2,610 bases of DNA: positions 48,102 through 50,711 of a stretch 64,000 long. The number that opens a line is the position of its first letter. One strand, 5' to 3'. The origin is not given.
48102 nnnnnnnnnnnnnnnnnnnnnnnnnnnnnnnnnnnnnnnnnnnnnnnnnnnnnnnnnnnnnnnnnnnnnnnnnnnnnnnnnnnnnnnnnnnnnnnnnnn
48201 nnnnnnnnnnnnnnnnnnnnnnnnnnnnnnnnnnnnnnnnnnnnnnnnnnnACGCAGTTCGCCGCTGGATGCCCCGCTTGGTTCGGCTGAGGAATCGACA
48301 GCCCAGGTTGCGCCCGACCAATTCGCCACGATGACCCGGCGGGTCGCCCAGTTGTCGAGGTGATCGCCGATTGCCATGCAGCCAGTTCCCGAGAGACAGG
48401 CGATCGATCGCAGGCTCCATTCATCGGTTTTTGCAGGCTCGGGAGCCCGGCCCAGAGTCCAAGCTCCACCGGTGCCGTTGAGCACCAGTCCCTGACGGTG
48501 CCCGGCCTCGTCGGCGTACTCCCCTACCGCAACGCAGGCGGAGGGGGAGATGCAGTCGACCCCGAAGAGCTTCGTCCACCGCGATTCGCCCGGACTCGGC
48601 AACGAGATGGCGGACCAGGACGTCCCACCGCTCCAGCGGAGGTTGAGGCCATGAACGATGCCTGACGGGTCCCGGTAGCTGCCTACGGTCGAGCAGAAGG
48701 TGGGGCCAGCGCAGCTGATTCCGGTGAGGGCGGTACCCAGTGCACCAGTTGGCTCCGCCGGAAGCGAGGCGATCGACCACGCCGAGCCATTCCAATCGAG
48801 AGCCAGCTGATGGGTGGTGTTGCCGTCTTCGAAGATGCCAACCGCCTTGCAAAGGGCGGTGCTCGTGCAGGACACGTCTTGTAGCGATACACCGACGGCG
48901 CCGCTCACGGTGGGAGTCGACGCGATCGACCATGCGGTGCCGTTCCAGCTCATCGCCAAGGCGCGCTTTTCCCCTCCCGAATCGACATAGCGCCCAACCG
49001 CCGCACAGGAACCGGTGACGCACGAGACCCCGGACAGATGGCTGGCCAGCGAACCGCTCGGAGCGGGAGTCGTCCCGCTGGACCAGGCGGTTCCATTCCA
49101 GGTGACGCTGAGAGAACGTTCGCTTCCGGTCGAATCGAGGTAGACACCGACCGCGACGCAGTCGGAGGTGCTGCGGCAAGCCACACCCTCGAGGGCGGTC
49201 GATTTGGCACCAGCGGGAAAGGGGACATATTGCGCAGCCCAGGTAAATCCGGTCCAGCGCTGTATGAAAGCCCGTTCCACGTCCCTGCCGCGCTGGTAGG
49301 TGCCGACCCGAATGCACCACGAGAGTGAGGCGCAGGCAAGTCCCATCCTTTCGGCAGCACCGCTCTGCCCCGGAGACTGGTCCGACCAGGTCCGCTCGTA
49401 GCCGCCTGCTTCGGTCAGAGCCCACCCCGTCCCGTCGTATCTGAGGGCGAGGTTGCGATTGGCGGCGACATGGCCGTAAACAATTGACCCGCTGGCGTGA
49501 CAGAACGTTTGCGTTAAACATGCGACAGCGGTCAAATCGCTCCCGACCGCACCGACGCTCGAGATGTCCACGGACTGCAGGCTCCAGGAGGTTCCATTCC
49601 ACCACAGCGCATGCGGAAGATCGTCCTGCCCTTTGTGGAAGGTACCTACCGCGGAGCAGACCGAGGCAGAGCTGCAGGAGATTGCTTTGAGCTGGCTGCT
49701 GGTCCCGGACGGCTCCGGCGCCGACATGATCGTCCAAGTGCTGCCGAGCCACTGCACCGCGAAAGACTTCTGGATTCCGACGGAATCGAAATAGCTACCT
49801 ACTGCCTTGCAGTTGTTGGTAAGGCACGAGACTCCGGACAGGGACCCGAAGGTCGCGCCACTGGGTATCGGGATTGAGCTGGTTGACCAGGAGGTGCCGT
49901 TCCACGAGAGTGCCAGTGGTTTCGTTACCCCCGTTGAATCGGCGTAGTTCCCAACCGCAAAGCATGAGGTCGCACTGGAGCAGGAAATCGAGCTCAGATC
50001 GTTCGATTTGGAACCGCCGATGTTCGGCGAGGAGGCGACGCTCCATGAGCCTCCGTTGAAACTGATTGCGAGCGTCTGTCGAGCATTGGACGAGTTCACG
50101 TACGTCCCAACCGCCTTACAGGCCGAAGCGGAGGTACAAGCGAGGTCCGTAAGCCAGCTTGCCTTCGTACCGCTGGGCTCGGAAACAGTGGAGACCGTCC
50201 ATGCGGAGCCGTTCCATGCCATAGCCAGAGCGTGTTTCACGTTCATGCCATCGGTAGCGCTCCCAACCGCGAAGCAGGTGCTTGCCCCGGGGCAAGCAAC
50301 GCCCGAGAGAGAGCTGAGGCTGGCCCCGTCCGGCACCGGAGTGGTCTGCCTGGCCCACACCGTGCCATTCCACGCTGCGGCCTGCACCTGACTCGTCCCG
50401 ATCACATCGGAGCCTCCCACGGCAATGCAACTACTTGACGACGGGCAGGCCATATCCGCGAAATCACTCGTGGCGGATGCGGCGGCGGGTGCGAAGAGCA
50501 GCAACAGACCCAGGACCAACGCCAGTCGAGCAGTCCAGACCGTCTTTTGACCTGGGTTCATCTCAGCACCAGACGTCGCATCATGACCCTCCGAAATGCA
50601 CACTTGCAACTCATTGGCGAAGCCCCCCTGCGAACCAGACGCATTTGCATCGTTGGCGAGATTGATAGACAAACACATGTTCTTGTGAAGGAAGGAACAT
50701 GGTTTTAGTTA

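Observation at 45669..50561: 1630-aa secreted protein built from about 27 Cys-pair / WNGTxW repeats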

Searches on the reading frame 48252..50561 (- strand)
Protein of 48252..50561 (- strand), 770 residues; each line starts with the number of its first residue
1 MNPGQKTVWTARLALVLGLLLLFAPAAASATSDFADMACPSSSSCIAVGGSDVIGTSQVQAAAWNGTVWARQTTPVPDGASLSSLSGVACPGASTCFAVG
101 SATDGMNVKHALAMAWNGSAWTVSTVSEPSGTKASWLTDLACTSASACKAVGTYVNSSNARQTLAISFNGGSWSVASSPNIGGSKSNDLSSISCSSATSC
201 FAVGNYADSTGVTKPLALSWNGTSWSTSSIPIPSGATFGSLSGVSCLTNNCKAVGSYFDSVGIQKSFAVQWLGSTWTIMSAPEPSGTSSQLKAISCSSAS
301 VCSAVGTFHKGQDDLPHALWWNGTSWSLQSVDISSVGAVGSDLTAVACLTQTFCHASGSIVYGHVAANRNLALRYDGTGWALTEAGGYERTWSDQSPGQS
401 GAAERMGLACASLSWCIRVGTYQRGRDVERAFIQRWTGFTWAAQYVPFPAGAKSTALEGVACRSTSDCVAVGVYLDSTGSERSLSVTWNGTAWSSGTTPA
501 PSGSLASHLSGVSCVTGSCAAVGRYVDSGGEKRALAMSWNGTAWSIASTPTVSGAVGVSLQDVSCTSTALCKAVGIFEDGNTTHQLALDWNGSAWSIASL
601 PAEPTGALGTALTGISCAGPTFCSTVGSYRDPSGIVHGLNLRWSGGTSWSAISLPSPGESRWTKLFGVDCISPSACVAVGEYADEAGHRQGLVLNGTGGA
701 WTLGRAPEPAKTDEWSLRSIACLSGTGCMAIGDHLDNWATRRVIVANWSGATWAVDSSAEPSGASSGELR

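Call 24: predict_structure(alignment_id=A1)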
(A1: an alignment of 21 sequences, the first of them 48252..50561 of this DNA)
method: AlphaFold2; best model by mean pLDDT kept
length: 770 residues; sequences in the alignment: 21
mean_pLDDT: 85.4   pTM: 0.55
mean pLDDT of the five models: 85.4, 85.4, 85.1, 84.4, 82.0
residues with pLDDT >= 90: 486; 70-90: 185; 50-70: 35; < 50: 64
segments of 3 or more residues with pLDDT < 50: 1-30, 385-403, 758-770
pLDDT, mean of each block of 10 residues (from residue 1): 32 27 30 89 92 75 84 88 95 95 94 95 95 97 96 96 96 94 94 96 96 96 94 93 94 96 95 94 87 95 94 90 93 70 93 90 64 86 52 33 70 89 69 80 79 91 94 93 94 88 96 94 96 96 94 95 96 96 96 94 90 96 96 93 89 87 94 93 90 87 78 85 88 77 80 61 29
secondary structure, 60 per line:
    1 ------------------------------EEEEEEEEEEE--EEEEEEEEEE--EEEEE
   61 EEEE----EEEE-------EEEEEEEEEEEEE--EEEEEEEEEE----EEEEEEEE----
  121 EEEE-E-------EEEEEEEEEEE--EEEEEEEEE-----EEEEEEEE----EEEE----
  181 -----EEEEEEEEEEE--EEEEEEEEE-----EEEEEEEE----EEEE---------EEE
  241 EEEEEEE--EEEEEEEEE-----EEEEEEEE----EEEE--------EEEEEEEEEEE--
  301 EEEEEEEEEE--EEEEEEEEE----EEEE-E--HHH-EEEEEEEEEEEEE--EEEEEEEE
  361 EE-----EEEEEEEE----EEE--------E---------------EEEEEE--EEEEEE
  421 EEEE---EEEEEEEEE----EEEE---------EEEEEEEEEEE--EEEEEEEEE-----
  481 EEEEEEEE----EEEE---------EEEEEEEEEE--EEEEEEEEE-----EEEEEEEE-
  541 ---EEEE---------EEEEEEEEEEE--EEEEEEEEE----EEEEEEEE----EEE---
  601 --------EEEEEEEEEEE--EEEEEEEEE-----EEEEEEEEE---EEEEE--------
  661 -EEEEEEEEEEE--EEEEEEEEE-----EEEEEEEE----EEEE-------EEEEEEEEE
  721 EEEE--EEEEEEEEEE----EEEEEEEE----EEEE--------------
elements in order (helices of 4 or more, strands of 3 or more residues): E31-41 E44-53 E56-64 E69-72 E80-92 E95-104 E109-116 E121-124 E134-144 E147-155 E161-168 E173-176 E186-196 E199-207 E213-220 E225-228 E238-247 E250-258 E264-271 E276-279 E288-298 E301-310 E313-321 E326-329 E338-350 E353-362 E368-375 E380-382 E407-412 E415-424 E428-436 E441-444 E454-464 E467-475 E481-488 E493-496 E506-515 E518-526 E532-539 E544-547 E557-567 E570-578 E583-590 E595-597 E609-619 E622-630 E636-644 E648-652 E662-672 E675-683 E689-696 E701-704 E712-724 E727-736 E741-748 E753-756
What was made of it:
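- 49410..50471 (-): Propeller 1, units 1-7 (aa 31-384). AF2 gives 4 strands per unit with pLDDT mostly above 90 (call 24).
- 49353..49409 (-): Disordered linker between propellers 1 and 2 (aa 385-403). pLDDT below 50 for aa 385-403 (call 24).
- On BNR/Asp-box repeat (Pfam PF02012, PF13088): The pattern repeats in each unit (call 24).
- The inter-propeller linker is predicted disordered and pTM is only 0.55 (call 24).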

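Call 27: fold_search(model_id=the predicted structure, library=pdb)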
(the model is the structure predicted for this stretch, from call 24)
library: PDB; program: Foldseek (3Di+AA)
matches with E <= 10: 803; with E <= 0.001: 282
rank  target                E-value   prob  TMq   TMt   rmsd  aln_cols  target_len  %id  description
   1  6mgl_A                1.3e-13  1.00  0.33  0.34  12.8       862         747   13  Crystal structure of the catalytic domain from GH74 enzyme PoGH74 from Paenibacillus odorifer, D60A mutant in complex  (released 2019-01-23)
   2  6p2n                  3.2e-13  1.00  0.33  0.34  13.8       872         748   13  Crystal structure of Paenibacillus graminis GH74 (PgGH74) (released 2019-07-31)
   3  7kn8_A                2.9e-12  1.00  0.33  0.36  17.4       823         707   12  Crystal structure of the GH74 xyloglucanase from Xanthomonas campestris (Xcc1752) (released 2021-05-26)
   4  6mgj_A                4.0e-12  1.00  0.32  0.33  13.3       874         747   11  Crystal structure of the catalytic domain from GH74 enzyme PoGH74 from Paenibacillus odorifer, apoenzyme (released 2019-01-23)
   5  7kn8_B                1.1e-11  1.00  0.32  0.35  17.2       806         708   12  Crystal structure of the GH74 xyloglucanase from Xanthomonas campestris (Xcc1752) (released 2021-05-26)
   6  2cn2_A                2.5e-10  1.00  0.31  0.33  14.5       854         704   10  Crystal Structures of Clostridium thermocellum Xyloglucanase (released 2006-05-22)
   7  6p2k_A                3.1e-10  1.00  0.32  0.32  14.1       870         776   12  Crystal structure of AFV00434, an ancestral GH74 enzyme (released 2019-07-31)
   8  7roo                  5.4e-10  1.00  0.38  0.44   4.6       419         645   11  Crystal structure of Friedel-Crafts alkylating enzyme CylK from Cylindospermum licheniforme with bromide (released 2022-03-23)
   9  8em7_A                1.0e-09  1.00  0.23  0.06  25.1       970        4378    9  Cryo-EM structure of LRP2 at pH 5.2 (released 2023-02-08)
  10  6p2k_B                1.1e-09  1.00  0.34  0.34  13.5       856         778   11  Crystal structure of AFV00434, an ancestral GH74 enzyme (released 2019-07-31)
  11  9qaw_B                2.7e-09  1.00  0.21  0.05  28.5       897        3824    8  CryoEM structure of the human LRP2 receptor ectodomain in complex with LRPAP1 (released 2026-03-11)
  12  3a0f                  4.2e-09  1.00  0.31  0.31  14.0       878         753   10  The crystal structure of Geotrichum sp. M128 xyloglucanase (released 2009-09-08)
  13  7ron                  5.0e-09  1.00  0.37  0.44   4.4       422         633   10  Crystal structure of the Friedel-Crafts alkylating enzyme CylK from Cylindospermum licheniforme (released 2022-03-23)
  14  7fh7                  1.3e-08  1.00  0.37  0.44   4.8       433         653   10  Friedel-Crafts alkylation enzyme CylK mutant Y37F (released 2022-02-16)
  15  5ojr_C                1.9e-08  1.00  0.28  0.64   6.4       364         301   11  YCF48 bound to D1 peptide (released 2018-08-08)
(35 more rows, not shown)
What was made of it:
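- On GH74 xyloglucanase: AF2 model of aa 1-770 and Foldseek E 1e-13 to 6mgl, 6p2n, 7kn8 and 2cn2 (calls 24, 27).
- Closest known: Asp-box. Same: Seven-bladed propellers, in tandem as in GH74 (call 27).
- Foldseek top hits include GH74 tandem propellers (E 1e-13), Ycf48 and sortilin (call 27). The top Foldseek hits are GH74 tandem 7-bladed propellers (call 27).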

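Call 32: search_solved_structures(query=A1, max_evalue=10, show_alignments=3)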
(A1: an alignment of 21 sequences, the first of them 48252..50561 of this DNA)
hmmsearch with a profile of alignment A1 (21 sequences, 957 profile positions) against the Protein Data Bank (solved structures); distinct sequences matched with E-value up to 10: 9.
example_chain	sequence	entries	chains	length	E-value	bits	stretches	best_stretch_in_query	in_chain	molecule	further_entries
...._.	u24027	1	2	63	0.049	14.5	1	898-948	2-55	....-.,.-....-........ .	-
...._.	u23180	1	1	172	0.28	12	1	858-951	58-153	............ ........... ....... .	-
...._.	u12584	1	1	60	0.46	11.3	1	900-948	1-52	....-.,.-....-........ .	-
4cj0_A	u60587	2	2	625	1.6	9.5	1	873-948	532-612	ENDOGLUCANASE D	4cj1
1clc_A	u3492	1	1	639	1.6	9.5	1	873-948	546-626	ENDOGLUCANASE CELD; EC: 3.2.1.4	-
7ane_aw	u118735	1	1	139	1.8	9.4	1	150-171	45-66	mS69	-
4fl4_A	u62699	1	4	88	1.9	9.3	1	896-948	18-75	Glycoside hydrolase family 9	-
1daq_A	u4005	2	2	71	2.6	8.8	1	898-950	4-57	ENDOGLUCANASE SS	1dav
2mte_A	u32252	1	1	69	2.8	8.7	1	899-950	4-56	Cellulose 1,4-beta-cellobiosidase (reducing end) CelS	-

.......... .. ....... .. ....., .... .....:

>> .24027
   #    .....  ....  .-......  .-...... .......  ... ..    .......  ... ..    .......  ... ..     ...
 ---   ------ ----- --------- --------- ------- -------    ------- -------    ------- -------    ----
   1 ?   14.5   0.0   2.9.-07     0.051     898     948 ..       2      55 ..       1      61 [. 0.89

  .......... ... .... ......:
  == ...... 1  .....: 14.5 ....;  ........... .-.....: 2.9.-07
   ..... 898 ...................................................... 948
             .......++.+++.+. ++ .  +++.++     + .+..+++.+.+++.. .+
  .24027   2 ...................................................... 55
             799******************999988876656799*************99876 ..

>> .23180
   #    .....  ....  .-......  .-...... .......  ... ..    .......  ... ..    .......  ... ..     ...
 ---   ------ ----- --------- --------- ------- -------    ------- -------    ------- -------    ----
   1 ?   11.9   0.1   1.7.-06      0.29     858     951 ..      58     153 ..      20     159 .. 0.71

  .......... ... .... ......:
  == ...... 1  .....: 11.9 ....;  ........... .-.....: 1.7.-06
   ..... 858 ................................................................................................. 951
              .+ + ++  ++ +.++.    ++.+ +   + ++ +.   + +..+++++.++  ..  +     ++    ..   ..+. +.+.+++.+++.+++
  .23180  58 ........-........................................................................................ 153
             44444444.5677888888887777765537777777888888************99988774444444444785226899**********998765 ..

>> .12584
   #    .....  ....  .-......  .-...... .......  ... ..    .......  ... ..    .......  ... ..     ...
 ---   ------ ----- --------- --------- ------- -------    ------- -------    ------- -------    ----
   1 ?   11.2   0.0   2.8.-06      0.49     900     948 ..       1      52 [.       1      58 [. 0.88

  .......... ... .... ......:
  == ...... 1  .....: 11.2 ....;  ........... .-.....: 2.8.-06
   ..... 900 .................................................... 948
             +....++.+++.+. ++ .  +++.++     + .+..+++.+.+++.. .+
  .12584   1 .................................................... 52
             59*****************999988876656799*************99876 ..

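Call 54: search_protein_representatives(alignment_id=A1)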
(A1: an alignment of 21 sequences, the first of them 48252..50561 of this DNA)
Query: 21 sequences, 957 profile positions. Proteins with E-value up to 0.001 (for the whole library): 60035; up to 1e-10: 42346; up to 1e-30: 20961. The best 150 are listed.
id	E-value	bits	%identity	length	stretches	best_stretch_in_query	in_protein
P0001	0.0e+00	1650.5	-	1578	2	52-928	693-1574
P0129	0.0e+00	1510.1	-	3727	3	72-784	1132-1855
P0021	0.0e+00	1360.5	-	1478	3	129-774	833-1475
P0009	0.0e+00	1351.0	-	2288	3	71-789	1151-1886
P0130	0.0e+00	1262.7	-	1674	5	463-722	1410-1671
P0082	0.0e+00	1220.6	-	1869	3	125-666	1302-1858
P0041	0.0e+00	1205.6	-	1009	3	90-774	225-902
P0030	0.0e+00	1196.1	-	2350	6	490-769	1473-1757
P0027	0.0e+00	1183.1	-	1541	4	231-716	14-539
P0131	0.0e+00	1163.2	-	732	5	435-725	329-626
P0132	0.0e+00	1146.9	-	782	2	111-717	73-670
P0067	0.0e+00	1095.7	-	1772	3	73-720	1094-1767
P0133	0.0e+00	1082.0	-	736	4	366-723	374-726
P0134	0.0e+00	1080.9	-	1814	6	109-351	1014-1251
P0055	0.0e+00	1069.8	-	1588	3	57-764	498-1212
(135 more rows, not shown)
